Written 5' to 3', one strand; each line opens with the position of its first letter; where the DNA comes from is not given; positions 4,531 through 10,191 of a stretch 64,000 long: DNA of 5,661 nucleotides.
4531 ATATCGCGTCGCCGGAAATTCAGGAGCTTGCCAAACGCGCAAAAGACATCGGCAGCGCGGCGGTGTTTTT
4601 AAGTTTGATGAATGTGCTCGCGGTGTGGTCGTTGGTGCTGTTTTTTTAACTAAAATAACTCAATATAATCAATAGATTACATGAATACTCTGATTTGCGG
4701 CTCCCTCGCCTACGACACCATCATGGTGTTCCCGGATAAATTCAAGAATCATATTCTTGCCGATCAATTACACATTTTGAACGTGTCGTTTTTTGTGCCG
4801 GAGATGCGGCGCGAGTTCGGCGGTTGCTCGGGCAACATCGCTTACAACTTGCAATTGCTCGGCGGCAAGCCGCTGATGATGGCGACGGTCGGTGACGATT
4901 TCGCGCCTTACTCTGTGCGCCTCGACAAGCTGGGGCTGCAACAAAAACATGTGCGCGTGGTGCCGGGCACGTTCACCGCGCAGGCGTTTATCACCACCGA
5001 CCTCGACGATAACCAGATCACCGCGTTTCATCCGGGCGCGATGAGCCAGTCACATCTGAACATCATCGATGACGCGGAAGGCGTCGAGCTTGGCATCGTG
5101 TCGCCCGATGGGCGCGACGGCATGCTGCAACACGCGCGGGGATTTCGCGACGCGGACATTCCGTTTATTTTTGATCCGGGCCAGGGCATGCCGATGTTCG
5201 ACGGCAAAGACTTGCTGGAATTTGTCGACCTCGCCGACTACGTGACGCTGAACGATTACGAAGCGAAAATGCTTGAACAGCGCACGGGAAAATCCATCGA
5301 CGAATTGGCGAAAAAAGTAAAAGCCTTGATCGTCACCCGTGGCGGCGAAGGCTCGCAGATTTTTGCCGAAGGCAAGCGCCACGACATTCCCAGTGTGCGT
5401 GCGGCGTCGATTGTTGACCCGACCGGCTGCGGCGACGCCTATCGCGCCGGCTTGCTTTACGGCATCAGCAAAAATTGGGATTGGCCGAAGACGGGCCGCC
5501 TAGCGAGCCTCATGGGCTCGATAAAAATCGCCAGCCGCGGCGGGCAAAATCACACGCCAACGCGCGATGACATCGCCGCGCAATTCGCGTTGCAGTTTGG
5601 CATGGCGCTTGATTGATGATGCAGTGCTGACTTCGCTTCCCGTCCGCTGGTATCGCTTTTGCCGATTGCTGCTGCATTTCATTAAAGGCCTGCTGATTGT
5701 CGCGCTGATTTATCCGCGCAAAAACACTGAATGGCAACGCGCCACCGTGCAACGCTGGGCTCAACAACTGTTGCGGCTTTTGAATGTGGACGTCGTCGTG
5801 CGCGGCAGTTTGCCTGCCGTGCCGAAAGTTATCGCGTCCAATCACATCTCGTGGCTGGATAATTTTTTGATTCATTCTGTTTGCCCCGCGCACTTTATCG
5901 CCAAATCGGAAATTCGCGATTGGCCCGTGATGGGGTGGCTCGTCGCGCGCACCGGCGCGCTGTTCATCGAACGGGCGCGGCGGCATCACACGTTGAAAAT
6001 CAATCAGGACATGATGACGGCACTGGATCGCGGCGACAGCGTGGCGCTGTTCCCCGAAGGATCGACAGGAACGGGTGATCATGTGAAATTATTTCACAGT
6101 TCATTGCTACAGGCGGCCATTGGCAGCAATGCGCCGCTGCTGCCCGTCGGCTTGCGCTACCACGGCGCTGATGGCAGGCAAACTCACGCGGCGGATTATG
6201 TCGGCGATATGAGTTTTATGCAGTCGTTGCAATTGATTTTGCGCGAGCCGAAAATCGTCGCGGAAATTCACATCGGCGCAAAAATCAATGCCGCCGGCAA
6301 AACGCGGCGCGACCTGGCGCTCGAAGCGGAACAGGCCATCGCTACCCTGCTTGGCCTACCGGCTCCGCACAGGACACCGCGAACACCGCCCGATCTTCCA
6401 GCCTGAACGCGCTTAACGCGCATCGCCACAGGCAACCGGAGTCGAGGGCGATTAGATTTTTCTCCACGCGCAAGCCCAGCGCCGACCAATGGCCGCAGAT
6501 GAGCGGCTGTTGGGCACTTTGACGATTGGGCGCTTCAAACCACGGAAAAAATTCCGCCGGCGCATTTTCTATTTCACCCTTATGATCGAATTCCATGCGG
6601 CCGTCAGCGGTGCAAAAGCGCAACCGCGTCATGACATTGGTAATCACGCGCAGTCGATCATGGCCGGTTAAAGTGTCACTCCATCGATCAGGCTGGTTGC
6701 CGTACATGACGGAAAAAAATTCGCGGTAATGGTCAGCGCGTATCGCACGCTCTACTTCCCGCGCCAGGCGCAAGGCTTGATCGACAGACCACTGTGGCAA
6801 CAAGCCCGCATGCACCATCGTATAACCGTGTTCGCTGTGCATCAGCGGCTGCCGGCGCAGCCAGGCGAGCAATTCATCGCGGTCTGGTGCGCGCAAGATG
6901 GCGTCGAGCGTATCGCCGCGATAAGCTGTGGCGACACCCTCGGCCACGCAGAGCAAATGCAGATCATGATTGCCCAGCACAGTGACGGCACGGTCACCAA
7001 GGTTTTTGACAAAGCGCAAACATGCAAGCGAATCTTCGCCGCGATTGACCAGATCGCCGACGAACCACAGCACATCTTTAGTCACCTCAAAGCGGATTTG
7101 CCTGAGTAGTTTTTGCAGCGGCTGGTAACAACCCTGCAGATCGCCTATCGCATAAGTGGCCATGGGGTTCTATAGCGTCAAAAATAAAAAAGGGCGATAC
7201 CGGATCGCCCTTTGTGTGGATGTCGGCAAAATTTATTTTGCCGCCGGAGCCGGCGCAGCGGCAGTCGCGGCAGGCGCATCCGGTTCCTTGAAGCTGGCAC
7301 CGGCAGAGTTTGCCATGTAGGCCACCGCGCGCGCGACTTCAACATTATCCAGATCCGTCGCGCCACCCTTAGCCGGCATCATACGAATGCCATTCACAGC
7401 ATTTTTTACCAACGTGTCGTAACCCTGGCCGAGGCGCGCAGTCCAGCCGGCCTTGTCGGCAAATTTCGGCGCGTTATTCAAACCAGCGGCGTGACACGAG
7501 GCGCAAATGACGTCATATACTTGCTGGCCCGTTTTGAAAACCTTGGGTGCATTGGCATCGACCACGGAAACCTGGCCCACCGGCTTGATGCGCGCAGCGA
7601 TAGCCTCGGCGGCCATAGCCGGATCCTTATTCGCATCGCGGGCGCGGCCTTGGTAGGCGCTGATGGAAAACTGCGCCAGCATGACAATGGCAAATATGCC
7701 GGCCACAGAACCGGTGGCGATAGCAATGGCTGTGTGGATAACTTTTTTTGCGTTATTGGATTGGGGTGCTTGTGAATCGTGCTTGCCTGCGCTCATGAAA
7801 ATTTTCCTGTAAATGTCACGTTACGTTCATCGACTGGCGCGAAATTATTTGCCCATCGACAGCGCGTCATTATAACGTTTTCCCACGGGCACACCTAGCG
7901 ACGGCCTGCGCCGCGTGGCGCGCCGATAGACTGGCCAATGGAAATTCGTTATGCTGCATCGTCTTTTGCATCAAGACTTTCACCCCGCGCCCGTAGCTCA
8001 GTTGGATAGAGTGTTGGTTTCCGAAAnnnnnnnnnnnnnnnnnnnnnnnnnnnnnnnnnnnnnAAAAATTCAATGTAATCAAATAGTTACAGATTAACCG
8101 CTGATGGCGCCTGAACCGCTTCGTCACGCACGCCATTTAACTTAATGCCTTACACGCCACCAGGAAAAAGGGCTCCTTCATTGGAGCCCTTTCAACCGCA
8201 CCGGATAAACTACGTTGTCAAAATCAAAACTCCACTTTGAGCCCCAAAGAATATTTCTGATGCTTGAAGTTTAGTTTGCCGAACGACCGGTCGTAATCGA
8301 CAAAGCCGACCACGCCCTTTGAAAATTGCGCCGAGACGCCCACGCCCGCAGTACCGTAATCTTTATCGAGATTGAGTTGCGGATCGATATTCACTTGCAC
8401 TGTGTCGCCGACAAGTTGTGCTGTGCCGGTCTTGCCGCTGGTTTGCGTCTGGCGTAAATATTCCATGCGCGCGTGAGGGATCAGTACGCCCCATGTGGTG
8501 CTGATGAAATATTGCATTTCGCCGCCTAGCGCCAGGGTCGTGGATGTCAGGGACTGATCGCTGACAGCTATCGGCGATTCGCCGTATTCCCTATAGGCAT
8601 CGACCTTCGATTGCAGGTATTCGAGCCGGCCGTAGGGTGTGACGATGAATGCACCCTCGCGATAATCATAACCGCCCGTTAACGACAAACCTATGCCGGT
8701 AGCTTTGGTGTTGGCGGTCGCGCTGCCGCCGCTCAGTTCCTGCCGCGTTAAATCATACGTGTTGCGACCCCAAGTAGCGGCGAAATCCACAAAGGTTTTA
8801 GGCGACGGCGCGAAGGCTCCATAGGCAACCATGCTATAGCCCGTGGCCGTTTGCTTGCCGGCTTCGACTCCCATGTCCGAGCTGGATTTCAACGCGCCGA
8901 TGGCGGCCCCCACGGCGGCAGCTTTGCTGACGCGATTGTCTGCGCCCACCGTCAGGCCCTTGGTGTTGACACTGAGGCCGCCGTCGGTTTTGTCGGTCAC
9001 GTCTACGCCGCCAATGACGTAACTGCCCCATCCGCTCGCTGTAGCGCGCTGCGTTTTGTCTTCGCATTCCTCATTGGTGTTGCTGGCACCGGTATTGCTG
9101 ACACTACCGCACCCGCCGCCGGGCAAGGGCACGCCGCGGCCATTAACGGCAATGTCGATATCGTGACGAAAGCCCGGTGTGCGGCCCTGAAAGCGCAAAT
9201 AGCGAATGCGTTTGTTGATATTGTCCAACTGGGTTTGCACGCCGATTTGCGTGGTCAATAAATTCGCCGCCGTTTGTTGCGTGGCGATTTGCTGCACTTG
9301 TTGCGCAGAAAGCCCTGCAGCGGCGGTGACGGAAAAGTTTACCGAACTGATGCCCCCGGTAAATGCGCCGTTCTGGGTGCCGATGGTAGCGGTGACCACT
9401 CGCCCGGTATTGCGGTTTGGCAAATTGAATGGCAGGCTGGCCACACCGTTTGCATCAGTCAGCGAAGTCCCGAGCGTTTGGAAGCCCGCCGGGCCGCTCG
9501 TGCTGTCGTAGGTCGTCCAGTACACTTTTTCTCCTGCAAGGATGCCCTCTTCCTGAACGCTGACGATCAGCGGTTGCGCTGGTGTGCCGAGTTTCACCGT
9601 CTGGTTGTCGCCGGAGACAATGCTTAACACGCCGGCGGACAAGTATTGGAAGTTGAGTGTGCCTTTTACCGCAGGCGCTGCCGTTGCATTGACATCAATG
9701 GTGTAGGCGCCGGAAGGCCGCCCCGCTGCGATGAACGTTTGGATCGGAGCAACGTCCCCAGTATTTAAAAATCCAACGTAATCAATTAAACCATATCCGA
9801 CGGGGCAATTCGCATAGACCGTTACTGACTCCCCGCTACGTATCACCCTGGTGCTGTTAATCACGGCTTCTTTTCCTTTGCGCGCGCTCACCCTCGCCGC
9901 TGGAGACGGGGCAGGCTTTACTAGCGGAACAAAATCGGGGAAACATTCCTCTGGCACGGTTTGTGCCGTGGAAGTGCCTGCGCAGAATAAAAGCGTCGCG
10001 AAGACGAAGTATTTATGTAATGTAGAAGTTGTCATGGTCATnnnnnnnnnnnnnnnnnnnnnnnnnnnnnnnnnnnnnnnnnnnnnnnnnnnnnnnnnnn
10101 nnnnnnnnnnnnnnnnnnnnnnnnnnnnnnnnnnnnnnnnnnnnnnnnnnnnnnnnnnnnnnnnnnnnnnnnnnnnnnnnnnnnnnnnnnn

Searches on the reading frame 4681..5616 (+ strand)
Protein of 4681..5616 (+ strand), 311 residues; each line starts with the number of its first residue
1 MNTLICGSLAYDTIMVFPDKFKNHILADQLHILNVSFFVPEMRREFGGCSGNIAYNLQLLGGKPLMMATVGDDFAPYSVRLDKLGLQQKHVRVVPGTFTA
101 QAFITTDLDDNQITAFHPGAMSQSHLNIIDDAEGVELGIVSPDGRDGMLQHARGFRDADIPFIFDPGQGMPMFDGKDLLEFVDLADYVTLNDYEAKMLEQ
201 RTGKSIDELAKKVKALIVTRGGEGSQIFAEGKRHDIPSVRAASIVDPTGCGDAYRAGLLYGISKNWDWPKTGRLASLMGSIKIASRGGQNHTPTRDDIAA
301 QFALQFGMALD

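Call 8: search_protein_families(library=ncbifam, proteins=[window:4681-5616:+])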
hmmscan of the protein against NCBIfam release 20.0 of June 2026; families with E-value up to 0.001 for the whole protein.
window:4681-5616:+ (311 aa): 18 families
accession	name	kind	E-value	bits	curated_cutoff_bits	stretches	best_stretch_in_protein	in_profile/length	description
NF041164.1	NucKinThplmales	equivalog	9.2e-27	94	450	1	34-284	25-273/295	nucleoside kinase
TIGR04382.1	myo_inos_iolC_N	equivalog_domain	7.2e-19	68.2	300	2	193-299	197-306/309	5-dehydro-2-deoxygluconokinase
TIGR02152.1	D_ribokin_bact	equivalog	3.9e-18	65.8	299.65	1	39-299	27-297/298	ribokinase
NF053626.1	RibKinHalex1628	equivalog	1.5e-17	64.1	330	1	41-300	32-289/293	ATP-dependent ribose-1-phosphate kinase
NF041134.1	R1P_kin_Thcocales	equivalog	2.6e-14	53.3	500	1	5-289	5-269/291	ADP-dependent ribose-1-phosphate kinase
NF006957.1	PRK09434.1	equivalog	1.5e-12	47.7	450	1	180-288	175-283/302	fructokinase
TIGR02198.1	rfaE_dom_I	equivalog_domain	2.2e-11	43.4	345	1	46-290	46-304/315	D-glycero-beta-D-manno-heptose-7-phosphate kinase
NF007321.0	PRK09813.1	equivalog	8.5e-10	38.5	247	1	44-268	20-240/261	fructoselysine 6-kinase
NF008353.0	PRK11142.1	equivalog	2.2e-09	37.3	341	1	45-300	37-301/307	ribokinase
TIGR03168.1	1-PFK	subfamily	2.2e-08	33.4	216.4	1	209-291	209-290/305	hexose kinase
NF047869.1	myo_kin_aldol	exception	1e-07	30.7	600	0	215-302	239-331/586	bifunctional 5-dehydro-2-deoxygluconokinase/5-dehydro-2-deoxyphosphogluconate aldolase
NF040938.1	KDG_KDGal_kin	equivalog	3.7e-07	29.5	400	1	192-299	191-300/305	bifunctional 2-dehydro-3-deoxygluconokinase/2-dehydro-3-deoxygalactonokinase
TIGR03828.1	pfkB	equivalog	3.8e-07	29.4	292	1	209-290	209-289/305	1-phosphofructokinase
NF049991.1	TagKinase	equivalog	5.6e-07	28.6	420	1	204-299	216-312/321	tagatose kinase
NF008454.0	PRK11316.1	equivalog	1.4e-05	23.9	521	1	45-288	48-300/475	bifunctional D-glycero-beta-D-manno-heptose-7-phosphate kinase/D-glycero-beta-D-manno-heptose 1-phosphate adenylyltransferase HldE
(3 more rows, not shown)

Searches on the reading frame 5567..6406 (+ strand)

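Call 8: search_protein_families(library=ncbifam, proteins=[window:5567-6406:+])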
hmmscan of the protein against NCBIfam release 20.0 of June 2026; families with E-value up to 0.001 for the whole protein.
window:5567-6406:+ (279 aa): 7 families
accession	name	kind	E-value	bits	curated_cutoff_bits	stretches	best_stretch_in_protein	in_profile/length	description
NF052553.1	LyOrLpactfOlsABRUA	equivalog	4.3e-36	124.4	300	1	30-262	9-255/263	lyso-ornithine lipid O-acyltransferase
NF052552.1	LyOrLpactfOlsARHOCB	equivalog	7.9e-27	93.9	300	1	52-258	53-264/271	lyso-ornithine lipid O-acyltransferase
TIGR00530.1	AGP_acyltrn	subfamily_domain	9.7e-25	86.8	102.95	1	72-196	2-129/130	1-acylglycerol-3-phosphate O-acyltransferase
NF006386.0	PRK08633.1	equivalog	1.6e-11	42.7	1221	1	87-197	443-552/1147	acyl-[ACP]--phospholipid O-acyltransferase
NF005291.0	PRK06814.1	equivalog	9.6e-06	23.7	1349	1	47-196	417-563/1140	acyl-[ACP]--phospholipid O-acyltransferase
NF005959.0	PRK08043.1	equivalog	5.4e-05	21.6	886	1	87-203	30-142/719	bifunctional acyl-ACP--phospholipid O-acyltransferase/long-chain-fatty-acid--ACP ligase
NF011593.0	PRK15018.1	equivalog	5.7e-05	23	501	1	107-196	89-179/245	1-acylglycerol-3-phosphate O-acyltransferase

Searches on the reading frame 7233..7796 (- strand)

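Call 37: search_protein_families(library=pfam, max_evalue=0.01, proteins=[window:7233-7796:-])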
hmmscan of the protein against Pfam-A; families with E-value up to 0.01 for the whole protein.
window:7233-7796:- (187 aa): 2 families
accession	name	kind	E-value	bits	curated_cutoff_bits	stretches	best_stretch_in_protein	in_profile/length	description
PF13442.11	Cytochrome_CBB3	-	1.5e-12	48.1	27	1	88-161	4-68/68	Cytochrome C oxidase, cbb3-type, subunit III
PF00034.26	Cytochrom_C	-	2.1e-06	29.4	21.3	1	88-163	2-88/90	Cytochrome c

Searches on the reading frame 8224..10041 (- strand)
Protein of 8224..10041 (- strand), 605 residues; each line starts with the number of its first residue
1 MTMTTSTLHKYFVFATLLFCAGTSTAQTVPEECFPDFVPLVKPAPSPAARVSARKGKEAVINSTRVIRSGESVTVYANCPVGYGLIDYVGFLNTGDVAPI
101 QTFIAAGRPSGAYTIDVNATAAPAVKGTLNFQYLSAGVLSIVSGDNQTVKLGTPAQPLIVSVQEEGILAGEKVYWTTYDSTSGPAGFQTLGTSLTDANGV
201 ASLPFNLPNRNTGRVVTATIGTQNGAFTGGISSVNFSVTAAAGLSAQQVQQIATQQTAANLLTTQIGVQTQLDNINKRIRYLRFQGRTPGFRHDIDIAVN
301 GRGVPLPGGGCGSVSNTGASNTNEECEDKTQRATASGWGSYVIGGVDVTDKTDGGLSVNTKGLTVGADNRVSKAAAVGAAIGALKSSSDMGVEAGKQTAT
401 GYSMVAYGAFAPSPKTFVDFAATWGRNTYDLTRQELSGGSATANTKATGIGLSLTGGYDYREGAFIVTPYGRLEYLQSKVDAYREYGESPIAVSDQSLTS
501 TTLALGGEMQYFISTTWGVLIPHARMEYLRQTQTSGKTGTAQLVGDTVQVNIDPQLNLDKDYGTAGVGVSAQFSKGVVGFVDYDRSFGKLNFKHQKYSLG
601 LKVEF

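Call 8: search_protein_families(library=ncbifam, proteins=[window:8224-10041:-])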
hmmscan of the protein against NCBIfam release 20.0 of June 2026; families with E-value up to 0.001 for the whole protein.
window:8224-10041:- (605 aa): 1 family
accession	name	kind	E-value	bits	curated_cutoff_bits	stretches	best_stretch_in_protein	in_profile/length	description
TIGR01414.1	autotrans_barl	domain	3.2e-19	69.3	16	1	329-605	164-432/432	autotransporter outer membrane beta-barrel domain-containing protein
